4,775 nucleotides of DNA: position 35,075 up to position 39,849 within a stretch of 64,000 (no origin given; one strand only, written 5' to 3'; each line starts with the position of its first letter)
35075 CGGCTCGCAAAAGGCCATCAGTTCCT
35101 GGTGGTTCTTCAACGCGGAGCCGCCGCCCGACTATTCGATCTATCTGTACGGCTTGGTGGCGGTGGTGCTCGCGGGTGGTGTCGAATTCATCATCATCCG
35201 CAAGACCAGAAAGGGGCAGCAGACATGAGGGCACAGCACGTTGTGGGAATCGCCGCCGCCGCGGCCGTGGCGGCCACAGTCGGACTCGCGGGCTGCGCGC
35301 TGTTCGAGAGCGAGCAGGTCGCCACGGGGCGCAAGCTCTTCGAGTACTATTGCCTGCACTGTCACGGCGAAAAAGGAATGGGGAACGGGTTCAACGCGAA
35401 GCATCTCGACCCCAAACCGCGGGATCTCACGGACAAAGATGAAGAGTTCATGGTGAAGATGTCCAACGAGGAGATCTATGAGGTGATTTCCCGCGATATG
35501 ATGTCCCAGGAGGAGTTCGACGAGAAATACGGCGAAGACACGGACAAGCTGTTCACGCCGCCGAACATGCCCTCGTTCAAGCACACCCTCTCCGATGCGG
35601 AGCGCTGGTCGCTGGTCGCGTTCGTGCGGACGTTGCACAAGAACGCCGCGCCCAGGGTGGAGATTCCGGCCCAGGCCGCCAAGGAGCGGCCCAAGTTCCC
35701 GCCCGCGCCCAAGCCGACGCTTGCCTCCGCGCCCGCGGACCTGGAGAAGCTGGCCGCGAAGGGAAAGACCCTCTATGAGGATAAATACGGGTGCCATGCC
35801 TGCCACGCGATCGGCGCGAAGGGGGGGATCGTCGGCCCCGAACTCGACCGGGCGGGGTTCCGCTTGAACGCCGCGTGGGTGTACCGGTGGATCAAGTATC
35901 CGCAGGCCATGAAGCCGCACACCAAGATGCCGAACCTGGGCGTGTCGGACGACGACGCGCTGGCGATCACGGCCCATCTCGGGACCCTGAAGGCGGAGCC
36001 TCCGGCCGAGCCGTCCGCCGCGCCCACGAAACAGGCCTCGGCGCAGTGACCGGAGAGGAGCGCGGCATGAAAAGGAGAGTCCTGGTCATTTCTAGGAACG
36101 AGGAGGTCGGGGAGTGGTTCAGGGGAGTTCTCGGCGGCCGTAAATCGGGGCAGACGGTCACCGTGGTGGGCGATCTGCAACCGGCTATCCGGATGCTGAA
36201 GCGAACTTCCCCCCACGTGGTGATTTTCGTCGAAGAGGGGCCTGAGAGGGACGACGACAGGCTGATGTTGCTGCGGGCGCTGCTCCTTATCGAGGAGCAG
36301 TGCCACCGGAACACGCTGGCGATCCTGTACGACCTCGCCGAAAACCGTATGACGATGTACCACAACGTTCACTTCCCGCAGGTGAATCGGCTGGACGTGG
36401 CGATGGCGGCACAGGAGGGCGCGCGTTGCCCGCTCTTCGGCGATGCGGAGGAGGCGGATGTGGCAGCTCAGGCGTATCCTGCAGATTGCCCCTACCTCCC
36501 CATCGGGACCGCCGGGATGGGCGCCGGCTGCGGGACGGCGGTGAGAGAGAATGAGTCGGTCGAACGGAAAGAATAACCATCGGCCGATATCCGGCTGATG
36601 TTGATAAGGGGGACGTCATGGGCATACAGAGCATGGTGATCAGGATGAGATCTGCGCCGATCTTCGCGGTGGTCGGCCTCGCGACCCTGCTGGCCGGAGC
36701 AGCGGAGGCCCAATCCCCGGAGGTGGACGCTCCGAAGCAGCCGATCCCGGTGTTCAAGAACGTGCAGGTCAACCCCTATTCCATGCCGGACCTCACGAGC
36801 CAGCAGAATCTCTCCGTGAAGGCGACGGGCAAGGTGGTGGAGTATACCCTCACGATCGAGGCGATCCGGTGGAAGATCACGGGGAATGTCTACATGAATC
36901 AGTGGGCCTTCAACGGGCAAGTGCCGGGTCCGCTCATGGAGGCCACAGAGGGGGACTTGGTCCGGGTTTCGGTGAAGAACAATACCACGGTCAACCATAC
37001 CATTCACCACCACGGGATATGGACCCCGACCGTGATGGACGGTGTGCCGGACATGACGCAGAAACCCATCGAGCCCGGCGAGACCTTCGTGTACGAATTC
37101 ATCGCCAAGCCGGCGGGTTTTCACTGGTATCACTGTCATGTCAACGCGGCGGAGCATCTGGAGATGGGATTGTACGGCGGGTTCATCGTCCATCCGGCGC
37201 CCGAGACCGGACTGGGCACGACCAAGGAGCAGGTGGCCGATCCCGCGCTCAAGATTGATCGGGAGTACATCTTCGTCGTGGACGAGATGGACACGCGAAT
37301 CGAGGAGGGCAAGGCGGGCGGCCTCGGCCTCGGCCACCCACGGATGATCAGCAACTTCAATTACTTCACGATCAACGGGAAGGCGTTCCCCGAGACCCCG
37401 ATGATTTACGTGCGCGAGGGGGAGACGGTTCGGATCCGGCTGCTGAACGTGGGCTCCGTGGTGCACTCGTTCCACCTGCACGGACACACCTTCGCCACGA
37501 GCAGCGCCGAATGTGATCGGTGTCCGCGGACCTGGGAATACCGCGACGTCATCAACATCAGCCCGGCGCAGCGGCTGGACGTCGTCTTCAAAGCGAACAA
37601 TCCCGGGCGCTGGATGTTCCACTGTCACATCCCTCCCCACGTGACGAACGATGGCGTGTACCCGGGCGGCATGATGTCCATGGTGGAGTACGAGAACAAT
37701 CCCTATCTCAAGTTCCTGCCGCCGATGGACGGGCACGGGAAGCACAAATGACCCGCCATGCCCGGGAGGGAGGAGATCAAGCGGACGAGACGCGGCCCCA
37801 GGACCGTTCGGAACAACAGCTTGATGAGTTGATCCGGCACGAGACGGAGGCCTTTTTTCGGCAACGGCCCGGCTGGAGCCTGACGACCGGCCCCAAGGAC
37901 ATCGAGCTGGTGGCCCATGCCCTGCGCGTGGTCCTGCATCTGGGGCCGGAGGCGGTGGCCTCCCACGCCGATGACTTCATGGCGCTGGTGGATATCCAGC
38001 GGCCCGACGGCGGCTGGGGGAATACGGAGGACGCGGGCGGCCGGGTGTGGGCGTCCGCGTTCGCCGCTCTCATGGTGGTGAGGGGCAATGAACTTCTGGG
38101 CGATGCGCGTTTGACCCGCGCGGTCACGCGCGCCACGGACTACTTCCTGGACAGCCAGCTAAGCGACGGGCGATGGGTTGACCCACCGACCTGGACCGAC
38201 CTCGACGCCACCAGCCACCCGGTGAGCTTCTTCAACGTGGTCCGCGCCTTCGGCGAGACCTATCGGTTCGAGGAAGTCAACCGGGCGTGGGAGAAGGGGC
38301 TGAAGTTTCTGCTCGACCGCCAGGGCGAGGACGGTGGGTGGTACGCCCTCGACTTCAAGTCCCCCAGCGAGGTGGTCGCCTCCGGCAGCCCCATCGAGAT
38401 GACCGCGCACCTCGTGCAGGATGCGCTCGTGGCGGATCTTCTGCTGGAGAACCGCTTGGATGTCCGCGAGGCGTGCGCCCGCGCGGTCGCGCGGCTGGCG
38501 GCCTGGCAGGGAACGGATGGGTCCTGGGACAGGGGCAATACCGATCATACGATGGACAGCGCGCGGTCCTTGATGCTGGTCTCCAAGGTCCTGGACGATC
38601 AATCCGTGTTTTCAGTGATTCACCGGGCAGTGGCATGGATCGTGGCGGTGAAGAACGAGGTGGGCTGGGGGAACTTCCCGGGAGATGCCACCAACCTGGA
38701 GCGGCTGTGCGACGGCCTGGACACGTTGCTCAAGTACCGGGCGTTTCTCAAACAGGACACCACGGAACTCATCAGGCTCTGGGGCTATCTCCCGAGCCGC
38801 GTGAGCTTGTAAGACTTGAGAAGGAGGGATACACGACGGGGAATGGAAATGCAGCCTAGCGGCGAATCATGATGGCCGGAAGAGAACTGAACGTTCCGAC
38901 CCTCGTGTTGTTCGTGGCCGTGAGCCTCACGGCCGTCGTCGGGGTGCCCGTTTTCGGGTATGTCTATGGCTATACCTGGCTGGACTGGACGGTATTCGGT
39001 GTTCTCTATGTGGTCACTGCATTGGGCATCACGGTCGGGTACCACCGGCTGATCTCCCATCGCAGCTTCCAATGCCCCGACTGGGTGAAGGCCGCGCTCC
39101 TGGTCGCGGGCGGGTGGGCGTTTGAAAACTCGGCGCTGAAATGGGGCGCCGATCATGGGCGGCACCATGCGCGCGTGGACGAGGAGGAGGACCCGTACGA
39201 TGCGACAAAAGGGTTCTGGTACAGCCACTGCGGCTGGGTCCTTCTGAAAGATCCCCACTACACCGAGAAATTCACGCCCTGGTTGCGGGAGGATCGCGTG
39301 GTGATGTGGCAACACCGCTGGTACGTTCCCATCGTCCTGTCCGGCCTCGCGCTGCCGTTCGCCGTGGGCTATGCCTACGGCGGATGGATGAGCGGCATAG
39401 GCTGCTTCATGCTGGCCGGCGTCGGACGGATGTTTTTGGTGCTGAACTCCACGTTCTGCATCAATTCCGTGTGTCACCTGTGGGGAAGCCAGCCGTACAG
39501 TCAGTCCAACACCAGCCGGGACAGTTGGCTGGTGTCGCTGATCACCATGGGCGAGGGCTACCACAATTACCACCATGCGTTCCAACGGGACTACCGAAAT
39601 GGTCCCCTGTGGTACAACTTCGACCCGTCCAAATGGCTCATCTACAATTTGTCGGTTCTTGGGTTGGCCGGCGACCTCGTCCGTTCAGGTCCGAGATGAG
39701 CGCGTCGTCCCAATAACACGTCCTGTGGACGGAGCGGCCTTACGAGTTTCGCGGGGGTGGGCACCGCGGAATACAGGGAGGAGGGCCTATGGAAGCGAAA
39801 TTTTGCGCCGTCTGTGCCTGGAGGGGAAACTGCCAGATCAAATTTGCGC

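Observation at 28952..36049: CydB-less bd-like oxidase module surrounded by c-type cytochromes, a blue-copper protein and an NxrC/EB_dh-like protein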

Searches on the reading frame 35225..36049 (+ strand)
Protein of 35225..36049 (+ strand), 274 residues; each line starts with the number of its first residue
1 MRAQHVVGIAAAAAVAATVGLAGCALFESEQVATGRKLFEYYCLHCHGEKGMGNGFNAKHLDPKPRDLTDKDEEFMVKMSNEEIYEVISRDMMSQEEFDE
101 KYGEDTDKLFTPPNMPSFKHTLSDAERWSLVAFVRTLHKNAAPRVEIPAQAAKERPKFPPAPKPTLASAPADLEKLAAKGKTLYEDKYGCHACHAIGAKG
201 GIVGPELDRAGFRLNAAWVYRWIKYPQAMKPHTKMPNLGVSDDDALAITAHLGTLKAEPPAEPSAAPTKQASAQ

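Call 3: search_protein_families(library=pfam, proteins=[window:35225-36049:+], max_evalue=0.1)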
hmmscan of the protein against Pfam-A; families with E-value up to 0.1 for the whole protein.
window:35225-36049:+ (274 aa): 5 families
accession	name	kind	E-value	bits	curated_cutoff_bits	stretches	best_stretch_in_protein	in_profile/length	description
PF00034.26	Cytochrom_C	-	5.8e-19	69.6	21.3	2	32-137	1-89/90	Cytochrome c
PF13442.11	Cytochrome_CBB3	-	1e-17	64.7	27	2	31-134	2-68/68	Cytochrome C oxidase, cbb3-type, subunit III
PF02433.20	FixO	-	0.00053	20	29.6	1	203-243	102-142/219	Cytochrome C oxidase, mono-heme subunit/FixO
PF14495.11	Cytochrom_C550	-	0.00083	19.5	27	1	25-48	19-42/136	Cytochrome c-550 domain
PF05768.20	Glrx-like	-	0.067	14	26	0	74-122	18-67/77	Glutaredoxin-like domain (DUF836)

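Call 91: search_solved_structures(query=window:35225-36049:+, max_evalue=0.01)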
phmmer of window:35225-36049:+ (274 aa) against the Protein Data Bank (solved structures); distinct sequences matched with E-value up to 0.01: 14.
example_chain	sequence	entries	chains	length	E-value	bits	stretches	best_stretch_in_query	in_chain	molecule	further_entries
6h5l_B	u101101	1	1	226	2.1e-12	50.5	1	31-80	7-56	Conserved hypothetical cytochrome protein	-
6f0k_E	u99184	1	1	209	3.2e-07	33.5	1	29-150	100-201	Quinol:cytochrome c oxidoreductase monoheme cytochrome subunit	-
6lod_E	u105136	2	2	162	7.5e-05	25.7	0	31-92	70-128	Cytochrome c domain-containing protein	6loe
6hwh_M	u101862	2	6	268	0.00011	25.2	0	6-50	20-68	Cytochrome bc1 complex cytochrome c subunit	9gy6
8ovc_O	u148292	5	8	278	0.00013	24.9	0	6-50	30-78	Cytochrome bc1 complex cytochrome c subunit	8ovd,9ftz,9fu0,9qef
6adq_C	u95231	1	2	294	0.00016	24.7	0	6-50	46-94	Cytochrome bc1 complex cytochrome c subunit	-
9vr0_A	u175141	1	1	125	0.00035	23.5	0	33-70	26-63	Cytochrome c552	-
7o9u_A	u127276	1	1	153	0.00057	22.8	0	33-70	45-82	Cytochrome c552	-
6btm_A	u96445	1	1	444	0.002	21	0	160-226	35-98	Alternative Complex III subunit A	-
9wcx_U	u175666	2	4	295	0.0021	21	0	162-199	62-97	Cytochrome bc1 complex cytochrome c subunit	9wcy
7rh5_O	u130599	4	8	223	0.0045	19.9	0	31-51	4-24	Cytochrome bc1 complex cytochrome c subunit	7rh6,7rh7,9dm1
2yev_B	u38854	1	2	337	0.0049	19.8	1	179-258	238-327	CYTOCHROME C OXIDASE SUBUNIT 2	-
6btm_E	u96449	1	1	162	0.0068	19.3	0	26-56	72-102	Alternative Complex III subunit E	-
7q21_C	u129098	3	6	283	0.009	18.9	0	162-201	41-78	Cytochrome bc1 complex cytochrome c subunit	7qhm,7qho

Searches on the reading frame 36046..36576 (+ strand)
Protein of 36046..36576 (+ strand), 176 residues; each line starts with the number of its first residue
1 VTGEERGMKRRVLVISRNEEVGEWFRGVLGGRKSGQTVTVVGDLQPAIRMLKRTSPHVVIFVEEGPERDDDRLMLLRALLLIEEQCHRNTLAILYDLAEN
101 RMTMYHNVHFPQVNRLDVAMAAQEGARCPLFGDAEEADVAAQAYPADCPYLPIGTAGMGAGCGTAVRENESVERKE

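Call 53: search_protein_families(library=pfam, proteins=[window:36046-36576:+], max_evalue=0.001)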
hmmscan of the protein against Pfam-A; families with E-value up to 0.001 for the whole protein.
window:36046-36576:+ (176 aa): 0 families

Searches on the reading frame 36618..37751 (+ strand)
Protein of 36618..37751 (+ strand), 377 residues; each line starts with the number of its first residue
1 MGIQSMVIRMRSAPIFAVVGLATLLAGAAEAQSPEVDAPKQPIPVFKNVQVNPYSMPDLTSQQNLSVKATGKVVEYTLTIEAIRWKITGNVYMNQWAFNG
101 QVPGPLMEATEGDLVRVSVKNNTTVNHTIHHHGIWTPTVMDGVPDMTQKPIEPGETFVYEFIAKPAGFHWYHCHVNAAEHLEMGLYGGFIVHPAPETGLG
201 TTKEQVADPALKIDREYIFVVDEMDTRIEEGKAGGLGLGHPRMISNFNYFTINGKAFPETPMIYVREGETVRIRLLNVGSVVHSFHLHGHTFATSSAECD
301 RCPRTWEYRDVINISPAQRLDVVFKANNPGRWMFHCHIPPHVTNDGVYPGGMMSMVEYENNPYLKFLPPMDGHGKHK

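Call 3: search_protein_families(library=pfam, proteins=[window:36618-37751:+], max_evalue=0.1)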
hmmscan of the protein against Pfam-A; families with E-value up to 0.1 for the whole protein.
window:36618-37751:+ (377 aa): 4 families
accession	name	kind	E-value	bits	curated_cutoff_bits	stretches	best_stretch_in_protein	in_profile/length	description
PF07732.21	Cu-oxidase_3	-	1.6e-35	122.1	21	2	81-194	3-117/119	Multicopper oxidase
PF07731.20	Cu-oxidase_2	-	1.5e-34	119.1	20.4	2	250-344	21-125/137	Multicopper oxidase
PF00394.28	Cu-oxidase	-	2.3e-10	41.2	21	1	246-337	35-134/157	Multicopper oxidase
PF13473.12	Cupredoxin_1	-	0.028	14.9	27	0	263-340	37-96/104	Cupredoxin-like domain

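Call 32: search_protein_families(library=ncbifam, proteins=[window:36618-37751:+], max_evalue=0.001)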
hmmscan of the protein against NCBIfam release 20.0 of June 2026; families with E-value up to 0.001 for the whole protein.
window:36618-37751:+ (377 aa): 11 families
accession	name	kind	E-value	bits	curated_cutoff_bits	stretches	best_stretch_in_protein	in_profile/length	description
TIGR01480.1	copper_res_A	subfamily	1.2e-41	142.9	478.95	2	72-205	44-174/593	copper resistance system multicopper oxidase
TIGR02376.1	Cu_nitrite_red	equivalog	1e-28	100.6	296.3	2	57-229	11-176/326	copper-containing nitrite reductase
TIGR03389.1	laccase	equivalog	6.6e-27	94.5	558.9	2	96-199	25-128/539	laccase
TIGR03388.1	ascorbase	equivalog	2.3e-25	89.3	614.8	2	96-194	23-122/542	L-ascorbate oxidase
NF008205.1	PRK10965.1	equivalog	5.7e-25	88.1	525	2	56-193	31-165/529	multicopper oxidase CueO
TIGR03390.1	ascorbOXfungal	equivalog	9.3e-14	50.8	445.35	1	97-327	31-264/538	L-ascorbate oxidase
NF045554.1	AmiPhnlOxPhsA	equivalog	3.6e-09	35.7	950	0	306-341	523-559/581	O-aminophenol oxidase PhsA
NF008135.0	PRK10883.1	equivalog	2e-06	26.6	581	1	77-192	49-164/471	cell division protein FtsP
TIGR04244.1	nitrous_NosZ_RR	equivalog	2.7e-05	22.9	625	0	73-183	519-620/627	TAT-dependent nitrous-oxide reductase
NF041487.1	copper_ox_MnxG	equivalog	0.00077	16.5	3100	0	230-300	1745-1816/1894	manganese-oxidizing multicopper oxidase MnxG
TIGR04246.1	nitrous_NosZ_Gp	equivalog_domain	0.00078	17.8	625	0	95-186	489-573/578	Sec-dependent nitrous-oxide reductase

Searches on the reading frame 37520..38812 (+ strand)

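Call 4: search_protein_families(library=pfam, proteins=[window:37520-38812:+], max_evalue=0.1)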
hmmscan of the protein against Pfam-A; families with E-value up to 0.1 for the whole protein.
window:37520-38812:+ (430 aa): 3 families
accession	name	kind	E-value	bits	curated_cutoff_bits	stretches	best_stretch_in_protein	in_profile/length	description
PF13243.12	SQHop_cyclase_C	-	7e-09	35.6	26.1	1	226-385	66-228/319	Squalene-hopene cyclase C-terminal domain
PF13249.12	SQHop_cyclase_N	-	0.00019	21.1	26.2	0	203-277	2-67/291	Squalene-hopene cyclase N-terminal domain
PF09492.16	Pec_lyase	-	0.092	12.4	22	0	250-274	57-81/292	Pectic acid lyase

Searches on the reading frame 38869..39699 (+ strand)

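Call 4: search_protein_families(library=pfam, proteins=[window:38869-39699:+], max_evalue=0.1)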
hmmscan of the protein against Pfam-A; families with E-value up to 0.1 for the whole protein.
window:38869-39699:+ (276 aa): 2 families
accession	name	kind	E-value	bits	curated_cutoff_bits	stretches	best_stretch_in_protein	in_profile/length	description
PF00487.30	FA_desaturase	-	1.2e-18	68.2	29.7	1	37-239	3-224/253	Fatty acid desaturase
PF04116.19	FA_hydroxylase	-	0.012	16.4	31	1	149-247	34-122/132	Fatty acid hydroxylase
